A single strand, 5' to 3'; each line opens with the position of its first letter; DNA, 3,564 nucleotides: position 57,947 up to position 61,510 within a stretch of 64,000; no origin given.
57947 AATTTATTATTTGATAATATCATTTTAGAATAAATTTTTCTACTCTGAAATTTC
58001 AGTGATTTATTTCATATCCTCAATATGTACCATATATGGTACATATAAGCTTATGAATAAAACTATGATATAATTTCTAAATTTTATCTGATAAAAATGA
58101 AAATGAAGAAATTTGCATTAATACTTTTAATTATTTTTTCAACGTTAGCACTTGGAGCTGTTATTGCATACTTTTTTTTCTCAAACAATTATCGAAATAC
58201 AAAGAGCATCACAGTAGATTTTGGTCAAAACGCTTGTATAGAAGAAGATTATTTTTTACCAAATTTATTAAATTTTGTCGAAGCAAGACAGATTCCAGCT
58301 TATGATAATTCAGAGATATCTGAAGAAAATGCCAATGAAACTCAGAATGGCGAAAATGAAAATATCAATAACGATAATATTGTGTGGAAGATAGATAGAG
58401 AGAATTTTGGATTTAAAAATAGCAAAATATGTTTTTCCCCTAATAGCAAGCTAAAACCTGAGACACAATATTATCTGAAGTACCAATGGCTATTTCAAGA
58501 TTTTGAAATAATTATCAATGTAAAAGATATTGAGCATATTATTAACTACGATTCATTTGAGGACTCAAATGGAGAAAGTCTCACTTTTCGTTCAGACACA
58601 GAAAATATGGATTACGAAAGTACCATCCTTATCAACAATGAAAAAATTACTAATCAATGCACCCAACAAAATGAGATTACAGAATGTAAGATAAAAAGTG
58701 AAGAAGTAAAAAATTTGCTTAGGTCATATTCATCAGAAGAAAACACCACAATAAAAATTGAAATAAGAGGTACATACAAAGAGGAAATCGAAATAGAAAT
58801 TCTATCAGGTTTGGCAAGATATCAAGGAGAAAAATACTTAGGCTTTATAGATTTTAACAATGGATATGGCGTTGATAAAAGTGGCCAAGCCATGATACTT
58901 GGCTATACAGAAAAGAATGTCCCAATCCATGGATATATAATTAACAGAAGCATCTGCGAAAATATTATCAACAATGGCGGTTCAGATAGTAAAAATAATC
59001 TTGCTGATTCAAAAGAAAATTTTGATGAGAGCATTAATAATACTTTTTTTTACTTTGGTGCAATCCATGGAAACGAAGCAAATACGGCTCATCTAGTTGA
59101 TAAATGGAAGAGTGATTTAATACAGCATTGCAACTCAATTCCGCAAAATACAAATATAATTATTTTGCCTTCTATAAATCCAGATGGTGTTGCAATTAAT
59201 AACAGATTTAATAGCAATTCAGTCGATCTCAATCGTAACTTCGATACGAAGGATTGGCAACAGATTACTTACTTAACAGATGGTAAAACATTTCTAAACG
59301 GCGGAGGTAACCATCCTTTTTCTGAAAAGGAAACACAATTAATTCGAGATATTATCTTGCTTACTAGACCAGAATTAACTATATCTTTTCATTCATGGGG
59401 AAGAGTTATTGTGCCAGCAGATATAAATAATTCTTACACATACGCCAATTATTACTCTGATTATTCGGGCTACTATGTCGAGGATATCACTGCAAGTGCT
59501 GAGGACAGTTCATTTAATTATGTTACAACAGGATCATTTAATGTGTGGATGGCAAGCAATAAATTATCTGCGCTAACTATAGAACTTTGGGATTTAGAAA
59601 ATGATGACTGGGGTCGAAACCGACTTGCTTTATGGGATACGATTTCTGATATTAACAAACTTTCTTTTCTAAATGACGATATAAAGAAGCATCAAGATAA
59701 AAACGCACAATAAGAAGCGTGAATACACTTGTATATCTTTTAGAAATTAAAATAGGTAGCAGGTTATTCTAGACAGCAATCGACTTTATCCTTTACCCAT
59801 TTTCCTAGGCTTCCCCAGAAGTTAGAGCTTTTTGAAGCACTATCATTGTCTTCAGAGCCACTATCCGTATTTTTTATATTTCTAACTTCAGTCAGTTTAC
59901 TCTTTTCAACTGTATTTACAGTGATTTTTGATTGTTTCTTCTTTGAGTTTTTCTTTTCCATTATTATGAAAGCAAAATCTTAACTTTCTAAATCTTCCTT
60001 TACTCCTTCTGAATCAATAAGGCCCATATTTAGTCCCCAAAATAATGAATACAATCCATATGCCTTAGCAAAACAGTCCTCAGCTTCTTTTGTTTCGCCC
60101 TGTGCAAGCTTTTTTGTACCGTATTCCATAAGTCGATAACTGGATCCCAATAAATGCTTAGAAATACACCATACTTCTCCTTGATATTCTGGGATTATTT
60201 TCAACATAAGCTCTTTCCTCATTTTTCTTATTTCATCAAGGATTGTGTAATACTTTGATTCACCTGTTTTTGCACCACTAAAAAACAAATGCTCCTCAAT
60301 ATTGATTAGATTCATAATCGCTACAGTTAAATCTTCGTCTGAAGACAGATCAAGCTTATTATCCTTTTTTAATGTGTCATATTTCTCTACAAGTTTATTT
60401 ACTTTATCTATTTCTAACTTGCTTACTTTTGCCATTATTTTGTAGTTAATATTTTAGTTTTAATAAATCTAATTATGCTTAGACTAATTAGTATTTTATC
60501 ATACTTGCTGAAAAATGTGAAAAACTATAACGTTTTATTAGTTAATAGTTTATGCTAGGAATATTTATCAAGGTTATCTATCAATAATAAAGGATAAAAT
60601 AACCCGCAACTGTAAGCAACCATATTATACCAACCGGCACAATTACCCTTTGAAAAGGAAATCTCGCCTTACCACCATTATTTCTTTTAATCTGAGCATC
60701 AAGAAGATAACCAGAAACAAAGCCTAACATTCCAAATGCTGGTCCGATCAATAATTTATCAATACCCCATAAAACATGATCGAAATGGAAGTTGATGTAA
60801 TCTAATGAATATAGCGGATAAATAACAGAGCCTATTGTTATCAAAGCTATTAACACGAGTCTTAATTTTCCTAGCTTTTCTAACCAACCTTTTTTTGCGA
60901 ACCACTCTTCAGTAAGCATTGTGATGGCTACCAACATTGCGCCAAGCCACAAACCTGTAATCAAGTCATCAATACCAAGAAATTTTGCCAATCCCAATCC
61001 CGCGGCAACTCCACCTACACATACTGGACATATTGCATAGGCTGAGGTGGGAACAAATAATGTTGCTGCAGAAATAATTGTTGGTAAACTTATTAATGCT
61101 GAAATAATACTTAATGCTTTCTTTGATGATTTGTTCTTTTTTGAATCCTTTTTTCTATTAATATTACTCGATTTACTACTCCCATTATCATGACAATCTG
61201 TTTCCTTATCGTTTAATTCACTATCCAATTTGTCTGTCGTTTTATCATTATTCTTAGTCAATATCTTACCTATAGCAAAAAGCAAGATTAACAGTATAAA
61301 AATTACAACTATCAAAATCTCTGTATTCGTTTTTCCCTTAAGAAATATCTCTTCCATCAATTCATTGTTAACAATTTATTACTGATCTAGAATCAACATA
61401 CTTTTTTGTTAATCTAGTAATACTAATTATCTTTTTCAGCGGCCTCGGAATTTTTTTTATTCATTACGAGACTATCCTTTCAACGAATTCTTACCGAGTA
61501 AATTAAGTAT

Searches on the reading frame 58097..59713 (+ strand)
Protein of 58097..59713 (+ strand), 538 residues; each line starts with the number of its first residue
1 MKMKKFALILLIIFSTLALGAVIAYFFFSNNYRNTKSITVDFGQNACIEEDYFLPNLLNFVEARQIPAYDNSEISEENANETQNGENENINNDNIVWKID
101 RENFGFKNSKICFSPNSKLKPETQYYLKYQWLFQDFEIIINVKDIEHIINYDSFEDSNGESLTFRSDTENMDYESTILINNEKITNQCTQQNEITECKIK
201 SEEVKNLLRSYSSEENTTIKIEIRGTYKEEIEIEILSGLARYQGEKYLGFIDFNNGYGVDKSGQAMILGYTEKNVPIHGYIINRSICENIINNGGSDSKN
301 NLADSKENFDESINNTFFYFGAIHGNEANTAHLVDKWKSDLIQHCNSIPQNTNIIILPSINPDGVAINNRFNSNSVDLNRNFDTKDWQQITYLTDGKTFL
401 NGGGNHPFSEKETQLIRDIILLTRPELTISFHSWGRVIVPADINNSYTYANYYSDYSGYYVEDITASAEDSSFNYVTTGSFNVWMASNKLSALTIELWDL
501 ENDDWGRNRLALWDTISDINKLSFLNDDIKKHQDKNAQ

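Call 3: search_protein_families(library=pfam, proteins=[window:58097-59713:+])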
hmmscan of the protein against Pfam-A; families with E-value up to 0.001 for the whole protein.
window:58097-59713:+ (538 aa): 3 families
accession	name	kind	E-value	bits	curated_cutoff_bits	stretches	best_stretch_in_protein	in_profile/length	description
PF00246.29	Peptidase_M14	-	1.2e-17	64.9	21.6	1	309-466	41-219/286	Zinc carboxypeptidase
PF24827.1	AstE_AspA_cat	-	2.1e-08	34.4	25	1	320-386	8-68/192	Succinylglutamate desuccinylase/Aspartoacylase catalytic domain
PF10994.13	DUF2817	-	4.8e-06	26.7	23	1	345-383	81-119/341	Protein of unknown function (DUF2817)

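Call 4: search_protein_families(library=ncbifam, proteins=[window:58097-59713:+])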
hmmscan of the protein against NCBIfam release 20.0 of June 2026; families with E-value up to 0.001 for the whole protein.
window:58097-59713:+ (538 aa): 2 families
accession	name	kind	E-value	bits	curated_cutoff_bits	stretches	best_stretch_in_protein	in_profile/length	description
NF007897.0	PRK10602.1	equivalog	1.3e-15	57.1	157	1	350-504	69-218/237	murein tripeptide amidase MpaA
NF002601.0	PRK02259.1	equivalog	1.3e-05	24.5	180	1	320-389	10-73/293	aspartoacylase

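Call 55: find_homologous_proteins(query=window:58097-59713:+)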
Query window:58097-59713:+ (538 aa): 351 proteins with E <= 0.001 among 8000 candidates; the best 120 are listed.
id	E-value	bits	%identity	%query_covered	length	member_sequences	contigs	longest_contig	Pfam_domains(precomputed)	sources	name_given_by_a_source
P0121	0.0e+0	1214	100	100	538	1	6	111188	PF24827.2,PF00246.30,PF10994.14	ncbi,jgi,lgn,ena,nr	ncbi:MAG TPA: DUF2817 domain-containing protein [Candidatus Dojkabacteria bacterium]|nr:DUF2817 doma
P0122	0.0e+0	1145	93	100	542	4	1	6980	PF24827.2,PF00246.30,PF10994.14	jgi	-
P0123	1.7e-198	678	58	95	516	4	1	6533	PF24827.2,PF00246.30,PF10994.14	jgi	-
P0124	4.7e-55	205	49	37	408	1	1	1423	PF24827.2,PF00246.30,PF10994.14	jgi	-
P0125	1.0e-45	174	44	37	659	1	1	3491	PF24827.2,PF00246.30,PF13205.13,PF10994.14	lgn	-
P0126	6.7e-42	162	43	37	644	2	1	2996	PF24827.2,PF00246.30,PF13205.13,PF10994.14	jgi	-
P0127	1.3e-40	157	42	37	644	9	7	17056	PF24827.2,PF00246.30,PF13205.13,PF10994.14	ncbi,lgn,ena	-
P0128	3.4e-39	153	42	37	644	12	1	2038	PF24827.2,PF00246.30,PF13205.13,PF10994.14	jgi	jgi:protein MpaA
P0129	3.5e-38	149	40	37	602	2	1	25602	PF24827.2,PF00246.30,PF13205.13,PF10994.14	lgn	-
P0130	7.7e-38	148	41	38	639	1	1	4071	PF24827.2,PF00246.30,PF13205.13,PF10994.14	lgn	-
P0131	8.0e-38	148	38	43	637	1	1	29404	PF24827.2,PF00246.30,PF10994.14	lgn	-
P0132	1.9e-37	147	39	39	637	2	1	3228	PF24827.2,PF00246.30,PF10994.14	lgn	-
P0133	2.3e-37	147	36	43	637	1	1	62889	PF24827.2,PF00246.30,PF10994.14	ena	-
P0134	3.2e-37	146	41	36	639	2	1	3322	PF24827.2,PF00246.30,PF10994.14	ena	-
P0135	3.3e-37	146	37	43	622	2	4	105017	PF24827.2,PF00246.30,PF13205.13,PF10994.14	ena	-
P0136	4.1e-37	146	39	36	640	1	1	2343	PF24827.2,PF00246.30,PF13205.13,PF10994.14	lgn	-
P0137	5.4e-37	145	39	37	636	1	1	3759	PF24827.2,PF00246.30,PF10994.14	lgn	-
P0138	5.7e-37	145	36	43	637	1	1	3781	PF24827.2,PF00246.30,PF10994.14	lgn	-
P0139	1.1e-36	144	36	43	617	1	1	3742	PF24827.2,PF00246.30,PF10994.14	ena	-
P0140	1.4e-36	144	34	38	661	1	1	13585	PF24827.2,PF00246.30,PF10994.14,PF01476.27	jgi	jgi:predicted deacylase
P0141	1.6e-36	144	36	43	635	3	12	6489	PF24827.2,PF00246.30,PF10994.14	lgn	-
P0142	1.6e-36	144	37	43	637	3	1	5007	PF24827.2,PF00246.30,PF10994.14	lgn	-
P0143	1.8e-36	144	37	43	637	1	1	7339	PF24827.2,PF00246.30,PF10994.14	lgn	-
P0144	2.1e-36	144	39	37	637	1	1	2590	PF24827.2,PF00246.30,PF10994.14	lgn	-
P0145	2.1e-36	144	39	37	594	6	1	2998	PF24827.2,PF00246.30,PF13205.13,PF10994.14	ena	-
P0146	2.6e-36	143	42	38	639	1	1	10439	PF24827.2,PF00246.30,PF13205.13,PF10994.14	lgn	-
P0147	7.0e-36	142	38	37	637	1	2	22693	PF24827.2,PF00246.30,PF13205.13,PF10994.14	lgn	-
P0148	7.5e-36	142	38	38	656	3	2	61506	PF24827.2,PF00246.30,PF13205.13,PF10994.14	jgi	jgi:predicted deacylase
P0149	1.0e-35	141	38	37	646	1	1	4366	PF24827.2,PF00246.30,PF13205.13,PF10994.14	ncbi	-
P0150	1.1e-35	141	39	38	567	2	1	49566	PF24827.2,PF00246.30,PF13205.13,PF10994.14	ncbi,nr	ncbi:MAG TPA: M14 family metallopeptidase [Candidatus Saccharimonadales bacterium]|nr:M14 family met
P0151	1.2e-35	141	36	43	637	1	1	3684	PF24827.2,PF00246.30,PF10994.14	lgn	-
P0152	1.4e-35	141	39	38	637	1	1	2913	PF24827.2,PF00246.30,PF10994.14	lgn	-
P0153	1.8e-35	140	34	44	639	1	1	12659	PF24827.2,PF00246.30,PF13205.13,PF10994.14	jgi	jgi:predicted deacylase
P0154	1.9e-35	140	35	43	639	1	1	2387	PF24827.2,PF00246.30,PF10994.14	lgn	-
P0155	1.9e-35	140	35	44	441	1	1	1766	PF24827.2,PF00246.30,PF13205.13,PF10994.14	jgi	jgi:predicted deacylase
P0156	2.2e-35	140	38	38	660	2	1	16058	PF24827.2,PF00246.30,PF13205.13,PF10994.14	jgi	jgi:predicted deacylase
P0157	2.4e-35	140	37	38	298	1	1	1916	PF24827.2,PF00246.30,PF10994.14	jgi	jgi:predicted deacylase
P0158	2.6e-35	140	36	43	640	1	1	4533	PF24827.2,PF00246.30,PF13205.13,PF10994.14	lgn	-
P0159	2.8e-35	140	38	37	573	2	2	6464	PF24827.2,PF00246.30,PF13205.13,PF10994.14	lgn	-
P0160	4.6e-35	139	37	43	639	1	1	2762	PF24827.2,PF00246.30,PF10994.14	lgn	-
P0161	4.9e-35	139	36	43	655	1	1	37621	PF24827.2,PF00246.30,PF13205.13,PF10994.14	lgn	-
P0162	1.2e-34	138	35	43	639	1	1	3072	PF24827.2,PF00246.30,PF13205.13,PF10994.14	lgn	-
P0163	1.5e-34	137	37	38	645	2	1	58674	PF24827.2,PF00246.30,PF13205.13,PF10994.14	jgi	jgi:hypothetical protein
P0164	1.6e-34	137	34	43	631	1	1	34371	PF24827.2,PF00246.30,PF13205.13,PF10994.14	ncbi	-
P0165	2.1e-34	137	38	38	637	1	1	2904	PF24827.2,PF00246.30,PF13205.13,PF10994.14,PF04234.19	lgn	-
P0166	3.8e-34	136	38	38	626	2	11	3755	PF24827.2,PF00246.30,PF13205.13,PF10994.14,PF04234.19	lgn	-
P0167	3.8e-34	136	36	43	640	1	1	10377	PF24827.2,PF00246.30,PF13205.13,PF10994.14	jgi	jgi:predicted deacylase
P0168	5.3e-34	136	35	43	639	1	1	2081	PF24827.2,PF00246.30,PF13205.13,PF10994.14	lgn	-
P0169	5.4e-34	136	38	37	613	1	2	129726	PF24827.2,PF00246.30,PF13205.13,PF10994.14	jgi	jgi:protein MpaA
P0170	6.5e-34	135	36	38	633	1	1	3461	PF24827.2,PF00246.30,PF13205.13,PF10994.14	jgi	jgi:predicted deacylase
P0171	7.5e-34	135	39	37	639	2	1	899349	PF24827.2,PF00246.30,PF13205.13,PF10994.14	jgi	jgi:hypothetical protein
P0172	7.6e-34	135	37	38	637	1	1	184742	PF24827.2,PF00246.30,PF10994.14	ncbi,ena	-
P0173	8.2e-34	135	35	43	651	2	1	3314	PF24827.2,PF00246.30,PF13205.13,PF10994.14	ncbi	-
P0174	9.2e-34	135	36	38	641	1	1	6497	PF24827.2,PF00246.30,PF13205.13,PF10994.14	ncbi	-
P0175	9.4e-34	135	37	37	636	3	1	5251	PF24827.2,PF00246.30,PF13205.13,PF10994.14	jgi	-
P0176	9.7e-34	135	37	43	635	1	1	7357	PF24827.2,PF00246.30,PF10994.14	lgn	-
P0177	1.5e-33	134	36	38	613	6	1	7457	PF24827.2,PF00246.30,PF13205.13,PF10994.14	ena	-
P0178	2.2e-33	134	33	46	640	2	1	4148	PF24827.2,PF00246.30,PF13205.13,PF10994.14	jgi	-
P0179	3.0e-33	133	35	43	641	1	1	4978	PF24827.2,PF00246.30,PF10994.14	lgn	-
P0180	3.1e-33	133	35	38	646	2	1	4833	PF24827.2,PF00246.30,PF13205.13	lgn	-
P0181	4.3e-33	133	35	43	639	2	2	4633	PF24827.2,PF00246.30,PF13205.13,PF10994.14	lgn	-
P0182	4.8e-33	132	37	38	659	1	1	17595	PF24827.2,PF00246.30,PF13205.13,PF10994.14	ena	-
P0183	5.4e-33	132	34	43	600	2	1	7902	PF24827.2,PF00246.30,PF10994.14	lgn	-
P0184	5.8e-33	132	37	43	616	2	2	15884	PF24827.2,PF00246.30,PF13205.13,PF10994.14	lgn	-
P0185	6.0e-33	132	35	43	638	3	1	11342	PF24827.2,PF00246.30,PF10994.14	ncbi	-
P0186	6.2e-33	132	36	43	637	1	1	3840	PF24827.2,PF00246.30,PF13205.13,PF10994.14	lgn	-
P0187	7.2e-33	132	37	38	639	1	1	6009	PF24827.2,PF00246.30,PF13205.13,PF10994.14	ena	-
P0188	1.0e-32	131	37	37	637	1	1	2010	PF24827.2,PF00246.30,PF13205.13,PF10994.14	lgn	-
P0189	1.1e-32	131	39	38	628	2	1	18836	PF24827.2,PF00246.30,PF10994.14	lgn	-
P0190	1.1e-32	131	38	37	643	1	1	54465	PF24827.2,PF00246.30,PF13205.13,PF10994.14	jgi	jgi:methionine-rich copper-binding protein CopC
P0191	1.2e-32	131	38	38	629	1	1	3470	PF24827.2,PF00246.30,PF13205.13,PF10994.14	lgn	-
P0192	1.3e-32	131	34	49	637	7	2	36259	PF24827.2,PF00246.30,PF13205.13,PF10994.14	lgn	-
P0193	1.3e-32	131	33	43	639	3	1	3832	PF24827.2,PF00246.30,PF13205.13,PF10994.14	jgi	jgi:predicted deacylase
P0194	1.5e-32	131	37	38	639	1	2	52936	PF24827.2,PF00246.30,PF13205.13,PF10994.14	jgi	jgi:hypothetical protein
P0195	1.9e-32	131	37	38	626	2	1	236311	PF24827.2,PF00246.30,PF10994.14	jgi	jgi:hypothetical protein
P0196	2.0e-32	130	33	43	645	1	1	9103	PF24827.2,PF00246.30,PF10994.14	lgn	-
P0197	2.0e-32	130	35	44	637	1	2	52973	PF24827.2,PF00246.30,PF13205.13,PF10994.14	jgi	jgi:hypothetical protein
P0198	2.0e-32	130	38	37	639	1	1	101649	PF24827.2,PF00246.30,PF13205.13,PF10994.14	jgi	jgi:predicted deacylase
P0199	3.2e-32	130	38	37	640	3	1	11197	PF24827.2,PF00246.30,PF13205.13,PF10994.14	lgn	-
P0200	3.4e-32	130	36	37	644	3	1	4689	PF24827.2,PF00246.30,PF13205.13,PF10994.14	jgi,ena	-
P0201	3.4e-32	130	34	43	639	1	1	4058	PF24827.2,PF00246.30,PF13205.13,PF10994.14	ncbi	-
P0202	4.2e-32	129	38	38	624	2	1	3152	PF24827.2,PF00246.30,PF10994.14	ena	-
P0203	5.4e-32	129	36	37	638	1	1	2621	PF24827.2,PF00246.30,PF13205.13,PF10994.14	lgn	-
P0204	7.4e-32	129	37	38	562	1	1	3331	PF24827.2,PF00246.30,PF13205.13,PF10994.14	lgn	-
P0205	8.0e-32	128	33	43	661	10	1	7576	PF24827.2,PF00246.30,PF13205.13,PF10994.14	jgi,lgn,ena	-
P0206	8.5e-32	128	35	38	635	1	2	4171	PF24827.2,PF00246.30,PF10994.14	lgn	-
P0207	8.5e-32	128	35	37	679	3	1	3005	PF24827.2,PF00246.30,PF13205.13,PF10994.14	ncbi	-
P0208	1.0e-31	128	34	43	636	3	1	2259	PF24827.2,PF00246.30,PF13205.13,PF10994.14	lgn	-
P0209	1.2e-31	128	34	43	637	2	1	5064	PF24827.2,PF00246.30,PF13205.13,PF10994.14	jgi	-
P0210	1.5e-31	128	35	43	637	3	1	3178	PF24827.2,PF00246.30,PF13205.13,PF10994.14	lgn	-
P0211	1.9e-31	127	35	40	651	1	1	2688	PF24827.2,PF00246.30,PF13205.13,PF10994.14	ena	-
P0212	2.1e-31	127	34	43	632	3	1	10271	PF24827.2,PF00246.30,PF13205.13,PF10994.14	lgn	-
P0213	2.4e-31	127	34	43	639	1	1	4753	PF24827.2,PF00246.30,PF13205.13,PF10994.14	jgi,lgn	jgi:predicted deacylase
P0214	2.6e-31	127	35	43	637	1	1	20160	PF24827.2,PF00246.30,PF10994.14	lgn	-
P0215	2.6e-31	127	35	38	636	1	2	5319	PF24827.2,PF00246.30,PF10994.14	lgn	-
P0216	3.0e-31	127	34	43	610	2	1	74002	PF24827.2,PF00246.30,PF13205.13,PF10994.14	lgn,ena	-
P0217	3.6e-31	126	37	38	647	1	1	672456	PF24827.2,PF00246.30,PF10994.14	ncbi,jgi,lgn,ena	-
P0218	3.7e-31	126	34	43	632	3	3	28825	PF24827.2,PF00246.30,PF10994.14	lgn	-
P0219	3.7e-31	126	36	37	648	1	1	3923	PF24827.2,PF00246.30,PF10994.14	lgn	-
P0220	4.6e-31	126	35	37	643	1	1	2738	PF24827.2,PF00246.30,PF13205.13,PF10994.14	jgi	jgi:predicted deacylase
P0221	1.1e-30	125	33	44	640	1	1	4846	PF24827.2,PF00246.30,PF13205.13,PF10994.14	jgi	jgi:predicted deacylase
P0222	1.3e-30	124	36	43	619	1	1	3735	PF24827.2,PF00246.30,PF10994.14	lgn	-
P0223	1.4e-30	124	35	43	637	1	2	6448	PF24827.2,PF00246.30,PF13205.13,PF10994.14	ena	-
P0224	2.0e-30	124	38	37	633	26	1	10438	PF24827.2,PF00246.30,PF13205.13,PF10994.14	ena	-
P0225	2.9e-30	123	33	43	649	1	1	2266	PF24827.2,PF00246.30,PF10994.14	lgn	-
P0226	3.4e-30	123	32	47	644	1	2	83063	PF24827.2,PF00246.30,PF13205.13,PF10994.14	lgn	-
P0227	4.8e-30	123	36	38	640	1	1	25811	PF24827.2,PF00246.30,PF13205.13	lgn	-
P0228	5.0e-30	123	31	43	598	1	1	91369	PF24827.2,PF00246.30,PF13205.13,PF10994.14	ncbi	-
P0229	5.2e-30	122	35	38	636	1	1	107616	PF24827.2,PF00246.30,PF13205.13,PF10994.14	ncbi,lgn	-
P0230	7.2e-30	122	35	39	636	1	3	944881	PF24827.2,PF00246.30,PF13205.13,PF10994.14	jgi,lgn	-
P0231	7.9e-30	122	33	38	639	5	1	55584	PF24827.2,PF00246.30,PF10994.14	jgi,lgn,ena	-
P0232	1.2e-29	121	35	38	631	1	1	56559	PF24827.2,PF00246.30,PF13205.13,PF10994.14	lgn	-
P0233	1.3e-29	121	36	37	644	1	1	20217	PF24827.2,PF00246.30,PF13205.13,PF10994.14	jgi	jgi:predicted deacylase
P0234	1.3e-29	121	35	43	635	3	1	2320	PF24827.2,PF00246.30,PF13205.13,PF10994.14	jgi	-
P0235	1.5e-29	121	38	37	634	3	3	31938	PF24827.2,PF00246.30,PF13205.13,PF10994.14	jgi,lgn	jgi:predicted deacylase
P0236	1.5e-29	121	39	36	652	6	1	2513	PF00246.30,PF13205.13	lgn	-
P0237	1.6e-29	121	33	38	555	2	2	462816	PF24827.2,PF00246.30,PF13205.13,PF10994.14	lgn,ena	-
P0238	1.8e-29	121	34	37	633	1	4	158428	PF24827.2,PF00246.30,PF13205.13,PF10994.14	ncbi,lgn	-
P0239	6.7e-29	119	37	38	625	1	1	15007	PF24827.2,PF00246.30,PF13205.13,PF10994.14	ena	-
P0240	7.1e-29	119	36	43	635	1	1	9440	PF24827.2,PF00246.30,PF13205.13,PF10994.14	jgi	-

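Call 56: find_encoding_contigs(protein=P0122, flank=10000, max_places=3)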
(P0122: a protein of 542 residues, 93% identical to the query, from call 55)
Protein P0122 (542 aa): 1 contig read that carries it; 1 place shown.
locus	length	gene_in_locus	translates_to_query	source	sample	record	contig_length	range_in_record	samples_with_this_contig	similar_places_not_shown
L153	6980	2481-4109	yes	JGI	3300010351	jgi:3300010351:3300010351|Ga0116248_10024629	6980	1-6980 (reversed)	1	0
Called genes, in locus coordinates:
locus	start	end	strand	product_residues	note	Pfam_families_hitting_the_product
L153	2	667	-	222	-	?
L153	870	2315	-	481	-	PF02788:RuBisCO_large_N, PF00016:RuBisCO_large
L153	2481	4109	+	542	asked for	PF00246:Peptidase_M14, PF24827:AstE_AspA_cat, PF10994:DUF2817 (weak)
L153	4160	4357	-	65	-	-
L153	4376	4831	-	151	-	-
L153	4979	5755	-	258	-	-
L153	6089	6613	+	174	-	-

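Call 57: find_encoding_contigs(protein=P0123, flank=10000, max_places=3)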
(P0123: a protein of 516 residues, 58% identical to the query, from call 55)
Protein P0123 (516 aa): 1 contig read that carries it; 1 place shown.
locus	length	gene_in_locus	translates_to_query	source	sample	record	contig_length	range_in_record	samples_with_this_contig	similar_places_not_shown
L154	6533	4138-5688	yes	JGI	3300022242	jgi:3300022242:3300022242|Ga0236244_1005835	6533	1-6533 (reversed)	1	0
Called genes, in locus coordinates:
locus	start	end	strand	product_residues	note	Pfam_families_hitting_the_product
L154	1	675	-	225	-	?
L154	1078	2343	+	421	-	-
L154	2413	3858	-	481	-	PF02788:RuBisCO_large_N, PF00016:RuBisCO_large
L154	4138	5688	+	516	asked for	PF24827:AstE_AspA_cat (faint), PF00246:Peptidase_M14, PF10994:DUF2817 (weak)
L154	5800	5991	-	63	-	-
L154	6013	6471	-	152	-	-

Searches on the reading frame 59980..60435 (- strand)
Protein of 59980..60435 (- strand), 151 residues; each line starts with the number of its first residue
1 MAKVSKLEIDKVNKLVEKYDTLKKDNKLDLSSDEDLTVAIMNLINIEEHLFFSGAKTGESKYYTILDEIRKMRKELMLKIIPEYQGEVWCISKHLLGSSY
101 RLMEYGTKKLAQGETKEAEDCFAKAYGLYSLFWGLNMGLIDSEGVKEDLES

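Call 49: search_protein_families(library=pfam, proteins=[window:59980-60435:-], max_evalue=0.1)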
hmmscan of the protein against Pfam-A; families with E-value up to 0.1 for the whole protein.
window:59980-60435:- (151 aa): 1 family
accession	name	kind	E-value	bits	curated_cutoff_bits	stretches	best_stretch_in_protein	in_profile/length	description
PF06005.17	ZapB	-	0.077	13.9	31.5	0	5-27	7-28/71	Cell division protein ZapB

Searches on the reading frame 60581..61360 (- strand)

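Call 49: search_protein_families(library=pfam, proteins=[window:60581-61360:-], max_evalue=0.1)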
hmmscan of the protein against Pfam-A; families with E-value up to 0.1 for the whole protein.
window:60581-61360:- (259 aa): 4 families
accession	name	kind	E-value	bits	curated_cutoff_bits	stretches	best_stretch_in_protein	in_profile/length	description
PF06365.17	CD34_antigen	-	0.0064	17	26.3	0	15-65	106-160/204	CD34/Podocalyxin family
PF06749.17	DUF1218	-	0.042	14.7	25.3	0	71-103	22-54/95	Protein of unknown function (DUF1218)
PF04088.18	Peroxin-13_N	-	0.043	14.5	22.3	1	28-97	73-143/146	Peroxin 13, N-terminal region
PF23798.1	Beta-prop_SPT8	-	0.082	12.2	45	1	34-86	207-261/425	SPT8 beta propeller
